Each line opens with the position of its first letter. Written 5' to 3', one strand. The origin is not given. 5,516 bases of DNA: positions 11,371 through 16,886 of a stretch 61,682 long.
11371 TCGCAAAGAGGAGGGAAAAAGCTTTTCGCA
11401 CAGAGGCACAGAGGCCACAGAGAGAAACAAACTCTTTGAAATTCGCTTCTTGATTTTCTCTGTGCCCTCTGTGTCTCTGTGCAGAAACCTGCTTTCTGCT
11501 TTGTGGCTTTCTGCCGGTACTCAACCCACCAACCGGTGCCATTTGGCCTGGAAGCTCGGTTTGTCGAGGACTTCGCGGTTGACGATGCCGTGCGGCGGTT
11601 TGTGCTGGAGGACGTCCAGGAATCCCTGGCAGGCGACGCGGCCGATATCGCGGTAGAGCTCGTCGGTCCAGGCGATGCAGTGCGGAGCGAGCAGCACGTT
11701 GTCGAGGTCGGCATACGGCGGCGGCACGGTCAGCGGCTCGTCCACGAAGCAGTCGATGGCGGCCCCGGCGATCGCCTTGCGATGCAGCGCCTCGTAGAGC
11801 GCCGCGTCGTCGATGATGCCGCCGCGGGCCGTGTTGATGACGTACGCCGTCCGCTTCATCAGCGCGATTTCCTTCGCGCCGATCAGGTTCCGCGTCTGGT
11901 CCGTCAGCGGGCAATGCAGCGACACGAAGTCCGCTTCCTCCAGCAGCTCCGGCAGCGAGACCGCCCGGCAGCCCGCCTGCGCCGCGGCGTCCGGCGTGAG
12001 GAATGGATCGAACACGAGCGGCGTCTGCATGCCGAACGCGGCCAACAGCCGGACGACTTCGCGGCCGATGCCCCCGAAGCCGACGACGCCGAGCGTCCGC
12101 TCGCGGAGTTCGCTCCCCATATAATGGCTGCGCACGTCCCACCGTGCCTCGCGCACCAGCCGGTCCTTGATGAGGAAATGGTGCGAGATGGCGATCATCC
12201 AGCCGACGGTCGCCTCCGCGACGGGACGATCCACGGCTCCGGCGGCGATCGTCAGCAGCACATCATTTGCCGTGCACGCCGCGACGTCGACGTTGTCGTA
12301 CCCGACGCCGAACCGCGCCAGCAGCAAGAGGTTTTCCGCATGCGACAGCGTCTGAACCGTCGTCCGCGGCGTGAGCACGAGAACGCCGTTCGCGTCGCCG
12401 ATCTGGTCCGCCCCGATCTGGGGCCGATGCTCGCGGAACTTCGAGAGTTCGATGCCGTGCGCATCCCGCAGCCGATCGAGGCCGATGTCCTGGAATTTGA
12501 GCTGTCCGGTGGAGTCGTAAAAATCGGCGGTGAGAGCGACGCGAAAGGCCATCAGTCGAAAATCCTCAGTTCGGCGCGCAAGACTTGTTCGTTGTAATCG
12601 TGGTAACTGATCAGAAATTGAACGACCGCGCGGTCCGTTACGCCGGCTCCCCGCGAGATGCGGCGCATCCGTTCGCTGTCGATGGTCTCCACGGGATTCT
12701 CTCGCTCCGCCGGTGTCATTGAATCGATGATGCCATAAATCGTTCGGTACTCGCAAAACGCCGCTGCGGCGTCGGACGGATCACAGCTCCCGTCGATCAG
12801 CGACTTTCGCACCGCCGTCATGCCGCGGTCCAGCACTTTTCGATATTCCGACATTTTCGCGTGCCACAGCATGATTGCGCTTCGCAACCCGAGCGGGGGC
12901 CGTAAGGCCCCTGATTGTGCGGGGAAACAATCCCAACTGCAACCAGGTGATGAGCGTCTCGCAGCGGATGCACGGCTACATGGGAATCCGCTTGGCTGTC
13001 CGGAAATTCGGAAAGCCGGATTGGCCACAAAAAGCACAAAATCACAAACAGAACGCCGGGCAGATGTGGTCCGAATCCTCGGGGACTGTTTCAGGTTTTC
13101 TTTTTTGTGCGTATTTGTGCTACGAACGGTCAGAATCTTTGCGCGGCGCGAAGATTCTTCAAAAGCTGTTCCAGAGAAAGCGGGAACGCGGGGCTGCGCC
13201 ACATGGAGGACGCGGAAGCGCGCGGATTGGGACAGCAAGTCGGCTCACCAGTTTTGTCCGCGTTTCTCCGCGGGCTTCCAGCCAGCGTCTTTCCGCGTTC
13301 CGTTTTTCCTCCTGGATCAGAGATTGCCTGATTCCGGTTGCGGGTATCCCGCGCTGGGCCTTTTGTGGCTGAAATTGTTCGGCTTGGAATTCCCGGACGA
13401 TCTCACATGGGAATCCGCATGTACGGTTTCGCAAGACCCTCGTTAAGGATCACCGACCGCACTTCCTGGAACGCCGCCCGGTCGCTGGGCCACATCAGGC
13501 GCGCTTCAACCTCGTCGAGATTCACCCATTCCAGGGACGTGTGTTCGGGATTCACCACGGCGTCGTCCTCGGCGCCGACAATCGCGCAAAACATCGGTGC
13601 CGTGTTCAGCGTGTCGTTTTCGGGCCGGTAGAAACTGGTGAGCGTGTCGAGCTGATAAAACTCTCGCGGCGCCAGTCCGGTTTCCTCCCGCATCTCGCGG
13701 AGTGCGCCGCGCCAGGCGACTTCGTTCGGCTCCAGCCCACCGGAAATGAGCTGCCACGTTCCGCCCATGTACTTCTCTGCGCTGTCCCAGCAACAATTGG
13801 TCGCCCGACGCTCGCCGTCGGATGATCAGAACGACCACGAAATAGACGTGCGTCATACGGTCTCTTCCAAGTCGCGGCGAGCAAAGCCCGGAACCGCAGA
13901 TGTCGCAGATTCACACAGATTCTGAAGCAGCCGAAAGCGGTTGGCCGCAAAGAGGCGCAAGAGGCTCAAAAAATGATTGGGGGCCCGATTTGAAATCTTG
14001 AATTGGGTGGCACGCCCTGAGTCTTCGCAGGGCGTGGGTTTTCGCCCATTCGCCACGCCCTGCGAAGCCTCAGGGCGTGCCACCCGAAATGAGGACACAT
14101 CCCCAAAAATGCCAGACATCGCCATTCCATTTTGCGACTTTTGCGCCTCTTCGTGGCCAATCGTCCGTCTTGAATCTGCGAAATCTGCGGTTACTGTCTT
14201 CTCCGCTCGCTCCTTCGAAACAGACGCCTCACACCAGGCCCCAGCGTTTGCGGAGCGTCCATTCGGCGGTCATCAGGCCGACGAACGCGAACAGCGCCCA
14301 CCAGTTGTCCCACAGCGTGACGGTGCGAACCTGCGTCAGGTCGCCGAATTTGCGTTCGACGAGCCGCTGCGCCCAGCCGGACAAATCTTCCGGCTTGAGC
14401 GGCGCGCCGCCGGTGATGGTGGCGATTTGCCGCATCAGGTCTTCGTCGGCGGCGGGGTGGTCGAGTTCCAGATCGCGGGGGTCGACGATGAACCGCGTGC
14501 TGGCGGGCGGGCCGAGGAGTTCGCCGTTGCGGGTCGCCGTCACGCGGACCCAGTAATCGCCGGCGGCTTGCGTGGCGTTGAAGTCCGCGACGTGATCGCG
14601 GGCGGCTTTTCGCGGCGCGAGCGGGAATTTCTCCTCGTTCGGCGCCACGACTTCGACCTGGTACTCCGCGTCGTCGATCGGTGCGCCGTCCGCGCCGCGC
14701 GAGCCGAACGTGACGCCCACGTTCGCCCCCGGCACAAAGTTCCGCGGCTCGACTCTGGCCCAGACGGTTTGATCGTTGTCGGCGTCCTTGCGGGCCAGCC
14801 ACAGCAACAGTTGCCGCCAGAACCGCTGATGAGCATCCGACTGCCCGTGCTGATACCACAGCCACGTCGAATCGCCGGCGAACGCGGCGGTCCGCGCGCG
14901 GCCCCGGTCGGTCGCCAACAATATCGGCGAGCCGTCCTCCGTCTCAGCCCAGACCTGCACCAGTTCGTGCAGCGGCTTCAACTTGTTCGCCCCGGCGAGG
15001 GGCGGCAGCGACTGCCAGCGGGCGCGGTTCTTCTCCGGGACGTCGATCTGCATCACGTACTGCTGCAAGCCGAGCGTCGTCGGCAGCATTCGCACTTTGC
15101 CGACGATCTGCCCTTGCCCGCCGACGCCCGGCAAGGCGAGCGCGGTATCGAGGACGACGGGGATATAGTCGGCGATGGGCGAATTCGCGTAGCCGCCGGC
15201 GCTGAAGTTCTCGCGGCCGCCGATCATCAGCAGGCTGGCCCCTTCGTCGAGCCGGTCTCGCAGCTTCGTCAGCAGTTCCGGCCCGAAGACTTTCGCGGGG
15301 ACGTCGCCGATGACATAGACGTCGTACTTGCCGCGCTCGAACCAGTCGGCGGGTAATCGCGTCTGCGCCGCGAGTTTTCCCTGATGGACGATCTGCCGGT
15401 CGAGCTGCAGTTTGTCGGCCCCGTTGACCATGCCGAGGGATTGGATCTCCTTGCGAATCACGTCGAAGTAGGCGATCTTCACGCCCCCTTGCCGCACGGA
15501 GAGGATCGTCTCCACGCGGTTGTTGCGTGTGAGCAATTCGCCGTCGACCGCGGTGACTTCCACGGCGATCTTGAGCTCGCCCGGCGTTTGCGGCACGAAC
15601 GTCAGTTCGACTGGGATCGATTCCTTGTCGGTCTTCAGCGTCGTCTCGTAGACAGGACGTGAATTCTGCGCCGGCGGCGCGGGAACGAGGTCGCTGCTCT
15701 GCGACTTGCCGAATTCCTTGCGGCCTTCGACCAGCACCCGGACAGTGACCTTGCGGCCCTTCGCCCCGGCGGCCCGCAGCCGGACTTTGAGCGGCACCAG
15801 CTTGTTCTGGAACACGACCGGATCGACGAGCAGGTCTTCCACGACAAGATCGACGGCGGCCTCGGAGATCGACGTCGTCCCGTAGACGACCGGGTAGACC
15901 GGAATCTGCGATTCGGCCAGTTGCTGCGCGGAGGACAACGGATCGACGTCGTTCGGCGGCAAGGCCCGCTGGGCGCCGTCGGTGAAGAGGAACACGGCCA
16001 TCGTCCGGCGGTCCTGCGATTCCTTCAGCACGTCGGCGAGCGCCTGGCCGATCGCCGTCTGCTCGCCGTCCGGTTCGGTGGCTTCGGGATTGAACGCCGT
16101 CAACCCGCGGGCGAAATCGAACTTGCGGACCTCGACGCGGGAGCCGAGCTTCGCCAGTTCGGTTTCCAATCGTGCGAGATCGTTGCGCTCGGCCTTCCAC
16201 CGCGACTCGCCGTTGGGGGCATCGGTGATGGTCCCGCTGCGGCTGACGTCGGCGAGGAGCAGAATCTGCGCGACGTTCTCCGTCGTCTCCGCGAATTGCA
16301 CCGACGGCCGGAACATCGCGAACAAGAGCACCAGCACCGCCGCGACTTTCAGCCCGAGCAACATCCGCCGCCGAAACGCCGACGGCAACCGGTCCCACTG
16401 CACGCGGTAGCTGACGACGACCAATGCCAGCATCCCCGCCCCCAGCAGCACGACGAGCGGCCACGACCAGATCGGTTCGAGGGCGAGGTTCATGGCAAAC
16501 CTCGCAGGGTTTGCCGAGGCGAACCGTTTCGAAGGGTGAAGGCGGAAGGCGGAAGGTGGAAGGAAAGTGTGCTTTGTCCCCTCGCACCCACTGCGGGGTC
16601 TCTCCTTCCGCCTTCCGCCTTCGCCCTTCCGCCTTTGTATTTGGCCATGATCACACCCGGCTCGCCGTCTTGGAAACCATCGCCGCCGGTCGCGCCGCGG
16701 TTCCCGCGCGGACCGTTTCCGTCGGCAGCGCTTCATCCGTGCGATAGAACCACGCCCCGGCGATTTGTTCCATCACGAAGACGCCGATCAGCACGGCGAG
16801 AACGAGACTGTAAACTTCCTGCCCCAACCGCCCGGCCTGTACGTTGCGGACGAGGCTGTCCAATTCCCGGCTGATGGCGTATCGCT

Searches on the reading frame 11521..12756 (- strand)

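Call 29: search_protein_families(library=pfam, proteins=[window:11521-12756:-], max_evalue=0.0001)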
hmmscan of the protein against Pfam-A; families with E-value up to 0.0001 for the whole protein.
window:11521-12756:- (411 aa): 2 families
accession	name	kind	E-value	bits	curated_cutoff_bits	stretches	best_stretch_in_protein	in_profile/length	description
PF02826.25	2-Hacid_dh_C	-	1.9e-55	187.5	25.1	1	185-360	2-177/178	D-isomer specific 2-hydroxyacid dehydrogenase, NAD binding domain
PF00389.36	2-Hacid_dh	-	6e-16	58.8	24.6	1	92-393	11-134/134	D-isomer specific 2-hydroxyacid dehydrogenase, catalytic domain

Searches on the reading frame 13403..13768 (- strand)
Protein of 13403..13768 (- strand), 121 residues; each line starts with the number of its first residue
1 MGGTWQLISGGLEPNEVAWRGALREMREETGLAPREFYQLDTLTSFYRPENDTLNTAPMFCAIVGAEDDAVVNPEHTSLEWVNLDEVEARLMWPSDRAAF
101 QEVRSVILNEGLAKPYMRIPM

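Call 31: search_protein_families(library=pfam, proteins=[window:13403-13768:-], max_evalue=0.0001)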
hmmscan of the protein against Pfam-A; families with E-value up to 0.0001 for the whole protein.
window:13403-13768:- (121 aa): 1 family
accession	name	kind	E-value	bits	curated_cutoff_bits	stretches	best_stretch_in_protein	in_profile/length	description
PF00293.34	NUDIX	-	2.6e-12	47.3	21.1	1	3-100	29-131/134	NUDIX domain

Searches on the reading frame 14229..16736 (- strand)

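Call 29: search_protein_families(library=pfam, proteins=[window:14229-16736:-], max_evalue=0.0001)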
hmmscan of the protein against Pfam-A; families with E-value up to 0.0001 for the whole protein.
window:14229-16736:- (835 aa): 1 family
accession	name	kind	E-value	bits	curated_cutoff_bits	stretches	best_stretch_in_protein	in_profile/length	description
PF07090.17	GATase1_like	-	7e-08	32.8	27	1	485-648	93-246/247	Putative glutamine amidotransferase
